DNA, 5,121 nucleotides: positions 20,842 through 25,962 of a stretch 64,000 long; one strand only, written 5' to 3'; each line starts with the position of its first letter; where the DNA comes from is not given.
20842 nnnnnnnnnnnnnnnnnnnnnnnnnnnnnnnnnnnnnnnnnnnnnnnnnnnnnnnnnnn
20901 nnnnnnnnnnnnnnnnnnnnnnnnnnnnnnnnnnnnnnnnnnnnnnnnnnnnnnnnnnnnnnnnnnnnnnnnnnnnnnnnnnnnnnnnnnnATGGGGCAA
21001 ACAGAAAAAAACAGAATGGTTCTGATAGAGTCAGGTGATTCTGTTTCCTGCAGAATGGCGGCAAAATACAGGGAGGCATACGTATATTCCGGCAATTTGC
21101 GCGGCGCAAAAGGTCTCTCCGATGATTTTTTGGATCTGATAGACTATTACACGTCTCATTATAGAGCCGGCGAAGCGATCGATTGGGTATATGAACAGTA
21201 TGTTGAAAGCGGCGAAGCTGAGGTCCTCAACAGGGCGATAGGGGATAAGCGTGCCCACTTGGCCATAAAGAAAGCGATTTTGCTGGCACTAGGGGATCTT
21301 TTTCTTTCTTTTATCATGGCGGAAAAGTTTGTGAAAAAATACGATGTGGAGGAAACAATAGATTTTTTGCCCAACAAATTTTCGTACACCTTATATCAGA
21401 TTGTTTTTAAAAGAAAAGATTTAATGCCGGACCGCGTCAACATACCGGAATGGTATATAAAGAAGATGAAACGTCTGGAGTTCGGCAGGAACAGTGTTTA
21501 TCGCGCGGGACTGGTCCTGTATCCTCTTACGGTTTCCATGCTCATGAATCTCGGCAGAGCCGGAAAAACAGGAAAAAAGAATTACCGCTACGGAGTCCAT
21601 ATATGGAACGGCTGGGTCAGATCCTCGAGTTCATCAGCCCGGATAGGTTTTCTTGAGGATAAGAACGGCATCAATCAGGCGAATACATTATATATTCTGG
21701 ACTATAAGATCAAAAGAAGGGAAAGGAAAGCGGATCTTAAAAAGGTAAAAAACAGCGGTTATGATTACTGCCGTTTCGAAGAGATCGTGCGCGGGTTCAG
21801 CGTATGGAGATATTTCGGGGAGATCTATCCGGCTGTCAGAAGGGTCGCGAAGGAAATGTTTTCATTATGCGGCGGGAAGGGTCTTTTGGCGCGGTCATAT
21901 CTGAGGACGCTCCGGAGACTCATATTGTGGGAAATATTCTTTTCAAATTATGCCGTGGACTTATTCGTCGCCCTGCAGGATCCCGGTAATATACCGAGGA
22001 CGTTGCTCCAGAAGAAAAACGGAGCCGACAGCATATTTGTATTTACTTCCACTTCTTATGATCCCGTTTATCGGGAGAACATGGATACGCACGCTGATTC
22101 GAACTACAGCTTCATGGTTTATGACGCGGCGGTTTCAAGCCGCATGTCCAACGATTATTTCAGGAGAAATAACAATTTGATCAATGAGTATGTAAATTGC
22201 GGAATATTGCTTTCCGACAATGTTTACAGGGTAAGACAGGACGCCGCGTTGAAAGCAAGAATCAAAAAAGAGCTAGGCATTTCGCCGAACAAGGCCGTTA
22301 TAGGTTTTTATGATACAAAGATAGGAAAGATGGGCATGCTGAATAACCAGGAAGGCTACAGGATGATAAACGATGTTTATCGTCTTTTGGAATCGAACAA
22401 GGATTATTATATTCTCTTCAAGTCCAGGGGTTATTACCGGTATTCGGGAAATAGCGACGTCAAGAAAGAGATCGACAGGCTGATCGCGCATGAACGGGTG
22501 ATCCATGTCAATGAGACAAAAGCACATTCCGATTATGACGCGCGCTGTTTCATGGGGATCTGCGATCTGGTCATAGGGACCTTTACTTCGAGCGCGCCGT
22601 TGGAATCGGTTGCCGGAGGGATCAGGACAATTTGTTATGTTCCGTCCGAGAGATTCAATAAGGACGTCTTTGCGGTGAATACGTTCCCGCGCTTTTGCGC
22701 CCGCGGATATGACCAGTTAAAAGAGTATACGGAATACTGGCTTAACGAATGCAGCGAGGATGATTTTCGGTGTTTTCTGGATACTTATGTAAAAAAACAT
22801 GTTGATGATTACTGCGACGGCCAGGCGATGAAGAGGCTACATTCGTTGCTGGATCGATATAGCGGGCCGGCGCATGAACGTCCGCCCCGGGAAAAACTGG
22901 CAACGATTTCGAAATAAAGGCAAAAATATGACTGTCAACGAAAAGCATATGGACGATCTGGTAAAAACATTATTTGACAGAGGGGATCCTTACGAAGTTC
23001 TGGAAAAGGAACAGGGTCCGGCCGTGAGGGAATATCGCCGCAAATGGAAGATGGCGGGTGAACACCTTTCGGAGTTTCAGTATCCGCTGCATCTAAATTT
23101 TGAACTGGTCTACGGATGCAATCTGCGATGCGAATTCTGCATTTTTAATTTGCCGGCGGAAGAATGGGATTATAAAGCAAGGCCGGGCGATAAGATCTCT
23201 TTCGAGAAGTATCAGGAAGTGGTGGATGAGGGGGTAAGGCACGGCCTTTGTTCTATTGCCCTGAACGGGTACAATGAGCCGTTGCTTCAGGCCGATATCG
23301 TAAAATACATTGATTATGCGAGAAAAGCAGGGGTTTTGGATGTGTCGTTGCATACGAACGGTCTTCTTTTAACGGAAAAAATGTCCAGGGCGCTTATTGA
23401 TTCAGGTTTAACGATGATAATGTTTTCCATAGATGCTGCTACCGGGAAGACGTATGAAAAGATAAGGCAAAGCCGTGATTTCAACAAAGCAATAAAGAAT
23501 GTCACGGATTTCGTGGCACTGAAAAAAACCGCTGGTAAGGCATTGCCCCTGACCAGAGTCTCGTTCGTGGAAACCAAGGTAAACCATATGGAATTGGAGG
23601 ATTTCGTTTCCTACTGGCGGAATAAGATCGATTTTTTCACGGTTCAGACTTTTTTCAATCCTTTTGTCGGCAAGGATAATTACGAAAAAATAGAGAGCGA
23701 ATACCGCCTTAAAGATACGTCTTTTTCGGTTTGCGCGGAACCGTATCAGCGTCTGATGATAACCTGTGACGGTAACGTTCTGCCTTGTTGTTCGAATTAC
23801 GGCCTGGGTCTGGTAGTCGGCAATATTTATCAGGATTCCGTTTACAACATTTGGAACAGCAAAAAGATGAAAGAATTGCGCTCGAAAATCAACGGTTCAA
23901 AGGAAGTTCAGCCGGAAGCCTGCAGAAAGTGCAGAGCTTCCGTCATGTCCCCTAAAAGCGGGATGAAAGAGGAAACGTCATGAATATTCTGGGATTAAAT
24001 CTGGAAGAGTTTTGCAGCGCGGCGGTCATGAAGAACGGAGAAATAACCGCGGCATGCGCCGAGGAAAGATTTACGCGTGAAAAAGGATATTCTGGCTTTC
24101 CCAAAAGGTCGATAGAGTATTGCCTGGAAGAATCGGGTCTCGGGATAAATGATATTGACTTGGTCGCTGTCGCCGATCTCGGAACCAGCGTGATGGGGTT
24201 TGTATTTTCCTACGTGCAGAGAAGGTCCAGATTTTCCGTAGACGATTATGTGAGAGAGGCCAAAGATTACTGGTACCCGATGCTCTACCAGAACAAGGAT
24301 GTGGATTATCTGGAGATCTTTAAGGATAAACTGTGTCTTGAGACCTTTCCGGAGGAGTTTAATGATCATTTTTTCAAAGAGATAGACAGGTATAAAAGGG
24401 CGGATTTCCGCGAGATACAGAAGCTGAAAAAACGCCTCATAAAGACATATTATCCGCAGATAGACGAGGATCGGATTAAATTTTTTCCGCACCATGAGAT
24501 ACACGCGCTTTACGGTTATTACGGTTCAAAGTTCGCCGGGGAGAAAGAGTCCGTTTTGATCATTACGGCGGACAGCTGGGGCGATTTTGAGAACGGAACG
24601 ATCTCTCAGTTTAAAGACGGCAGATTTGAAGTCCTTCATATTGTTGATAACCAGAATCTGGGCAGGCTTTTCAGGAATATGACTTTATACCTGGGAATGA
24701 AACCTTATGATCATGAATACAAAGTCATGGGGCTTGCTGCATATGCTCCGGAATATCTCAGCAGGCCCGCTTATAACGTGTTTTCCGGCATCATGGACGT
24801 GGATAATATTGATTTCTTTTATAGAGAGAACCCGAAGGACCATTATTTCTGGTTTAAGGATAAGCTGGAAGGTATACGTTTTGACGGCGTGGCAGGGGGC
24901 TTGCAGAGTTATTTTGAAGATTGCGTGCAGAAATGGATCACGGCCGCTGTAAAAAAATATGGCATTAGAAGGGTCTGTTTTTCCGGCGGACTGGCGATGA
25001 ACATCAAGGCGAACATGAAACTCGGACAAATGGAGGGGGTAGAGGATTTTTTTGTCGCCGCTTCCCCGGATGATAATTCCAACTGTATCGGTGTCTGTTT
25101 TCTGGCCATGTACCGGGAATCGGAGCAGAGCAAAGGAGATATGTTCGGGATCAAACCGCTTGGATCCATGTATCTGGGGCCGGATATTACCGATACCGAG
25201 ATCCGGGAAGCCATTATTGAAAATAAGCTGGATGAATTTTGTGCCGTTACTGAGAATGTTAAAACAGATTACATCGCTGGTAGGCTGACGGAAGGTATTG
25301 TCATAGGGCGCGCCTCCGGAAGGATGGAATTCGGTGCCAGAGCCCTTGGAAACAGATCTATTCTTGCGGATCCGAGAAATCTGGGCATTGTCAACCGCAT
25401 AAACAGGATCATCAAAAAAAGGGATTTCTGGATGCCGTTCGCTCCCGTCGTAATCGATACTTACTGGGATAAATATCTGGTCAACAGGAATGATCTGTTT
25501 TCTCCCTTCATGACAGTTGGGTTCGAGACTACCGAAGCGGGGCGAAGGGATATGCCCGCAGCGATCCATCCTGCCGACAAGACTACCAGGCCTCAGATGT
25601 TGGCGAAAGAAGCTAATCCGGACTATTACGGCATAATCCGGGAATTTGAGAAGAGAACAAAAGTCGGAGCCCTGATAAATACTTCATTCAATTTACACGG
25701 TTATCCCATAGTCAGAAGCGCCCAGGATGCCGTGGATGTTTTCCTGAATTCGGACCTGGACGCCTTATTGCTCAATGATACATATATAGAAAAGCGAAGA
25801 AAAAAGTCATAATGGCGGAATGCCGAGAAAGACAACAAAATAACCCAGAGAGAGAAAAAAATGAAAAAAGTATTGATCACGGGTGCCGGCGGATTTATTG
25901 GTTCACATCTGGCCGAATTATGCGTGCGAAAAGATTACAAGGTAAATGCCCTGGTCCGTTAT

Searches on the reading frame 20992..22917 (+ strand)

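Call 6: search_protein_families(library=ncbifam, proteins=[window:20992-22917:+], max_evalue=0.00001)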
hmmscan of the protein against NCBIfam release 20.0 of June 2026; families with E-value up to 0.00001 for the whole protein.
window:20992-22917:+ (641 aa): 1 family
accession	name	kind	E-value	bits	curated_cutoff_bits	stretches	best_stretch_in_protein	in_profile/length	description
TIGR04417.1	PFTS_polysacc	subfamily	4.6e-19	68.7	100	1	62-579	40-520/522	polysaccharide biosynthesis PFTS motif protein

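Call 9: search_protein_families(library=pfam, proteins=[window:20992-22917:+], max_evalue=0.0001)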
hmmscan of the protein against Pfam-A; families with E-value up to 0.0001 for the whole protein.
window:20992-22917:+ (641 aa): 0 families

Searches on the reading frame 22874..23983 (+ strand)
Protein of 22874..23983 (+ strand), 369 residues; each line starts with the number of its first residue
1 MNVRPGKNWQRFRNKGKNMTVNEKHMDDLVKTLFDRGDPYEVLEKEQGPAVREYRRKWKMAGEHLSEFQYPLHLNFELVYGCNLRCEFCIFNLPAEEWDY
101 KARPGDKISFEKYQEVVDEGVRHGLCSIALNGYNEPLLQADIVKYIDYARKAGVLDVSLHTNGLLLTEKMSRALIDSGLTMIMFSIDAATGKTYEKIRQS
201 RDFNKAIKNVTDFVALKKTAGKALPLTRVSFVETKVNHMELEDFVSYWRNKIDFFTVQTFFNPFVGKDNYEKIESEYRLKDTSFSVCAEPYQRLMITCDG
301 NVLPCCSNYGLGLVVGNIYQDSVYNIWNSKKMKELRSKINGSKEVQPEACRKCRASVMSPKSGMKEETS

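Call 6: search_protein_families(library=ncbifam, proteins=[window:22874-23983:+], max_evalue=0.00001)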
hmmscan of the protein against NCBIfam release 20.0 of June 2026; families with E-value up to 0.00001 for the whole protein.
window:22874-23983:+ (369 aa): 48 families (the best 25 are shown)
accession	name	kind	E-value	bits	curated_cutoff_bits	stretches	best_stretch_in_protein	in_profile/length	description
TIGR04317.1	W_rSAM_matur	equivalog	8.9e-28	97.4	380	1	74-249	6-172/349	tungsten cofactor oxidoreductase radical SAM maturase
TIGR04311.1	rSAM_Geo_metal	subfamily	2.6e-21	76.2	400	1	70-264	1-190/423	radical SAM/SPASM family putative metalloenzyme maturase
TIGR02668.1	moaA_archaeal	equivalog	6.4e-20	71.3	325.25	1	76-251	14-176/303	GTP 3',8-cyclase MoaA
TIGR03962.1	mycofact_rSAM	equivalog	4.6e-19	68.8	265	1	69-246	9-171/339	mycofactocin radical SAM maturase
TIGR02109.1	PQQ_syn_pqqE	equivalog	1.3e-18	67.1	381.35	1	68-245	3-166/358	pyrroloquinoline quinone biosynthesis protein PqqE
TIGR04321.1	spiroSPASM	subfamily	1.8e-18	66.5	250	1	69-353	228-502/510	spiro-SPASM protein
TIGR04251.1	SCM_rSAM_ScmF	equivalog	7.5e-18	65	400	1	71-215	2-143/353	SynChlorMet cassette radical SAM/SPASM protein ScmF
NF033640.1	N_Twi_rSAM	subfamily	7.6e-18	64.8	170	2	285-355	3-71/398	twitch domain-containing radical SAM protein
NF001199.0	PRK00164.2-1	equivalog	2.6e-17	62.9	231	1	76-251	16-178/308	GTP 3',8-cyclase MoaA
TIGR02666.1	moaA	equivalog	3e-17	62.6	284.05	1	82-251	20-183/336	GTP 3',8-cyclase MoaA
TIGR04545.1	rSAM_ahbD_hemeb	equivalog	1.4e-16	60.9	500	1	75-211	3-132/339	heme b synthase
TIGR04303.1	GeoRSP_rSAM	equivalog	4e-16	59.5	400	1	70-251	3-168/325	GeoRSP system radical SAM/SPASM protein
TIGR04055.1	rSAM_NirJ2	equivalog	4.6e-15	56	500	1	81-212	9-132/326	putative heme d1 biosynthesis radical SAM protein NirJ2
TIGR04347.1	pseudo_SAM_Halo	equivalog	1.1e-14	54.6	525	1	78-244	44-195/390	TIGR04347 family pseudo-SAM/SPASM protein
NF038283.1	viperin_w_prok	equivalog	4.9e-14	52.2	180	1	72-237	2-166/281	viperin family antiviral radical SAM protein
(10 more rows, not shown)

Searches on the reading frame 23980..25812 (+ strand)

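Call 6: search_protein_families(library=ncbifam, proteins=[window:23980-25812:+], max_evalue=0.00001)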
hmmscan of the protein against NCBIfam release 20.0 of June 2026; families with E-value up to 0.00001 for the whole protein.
window:23980-25812:+ (610 aa): 1 family
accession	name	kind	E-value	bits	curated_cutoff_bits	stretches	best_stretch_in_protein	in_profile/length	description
NF041651.1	nodul_NodU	equivalog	1.9e-23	83.1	1000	1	297-581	266-533/556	nodulation protein NodU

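Call 9: search_protein_families(library=pfam, proteins=[window:23980-25812:+], max_evalue=0.0001)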
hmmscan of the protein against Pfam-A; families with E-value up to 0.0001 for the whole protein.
window:23980-25812:+ (610 aa): 2 families
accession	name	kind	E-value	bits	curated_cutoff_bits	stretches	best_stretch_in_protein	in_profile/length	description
PF16861.10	Carbam_trans_C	-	2.6e-57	193.5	27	1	434-605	2-170/170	Carbamoyltransferase C-terminus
PF02543.21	Carbam_trans_N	-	4.8e-27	95.7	24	1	12-372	12-344/346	Carbamoyltransferase N-terminus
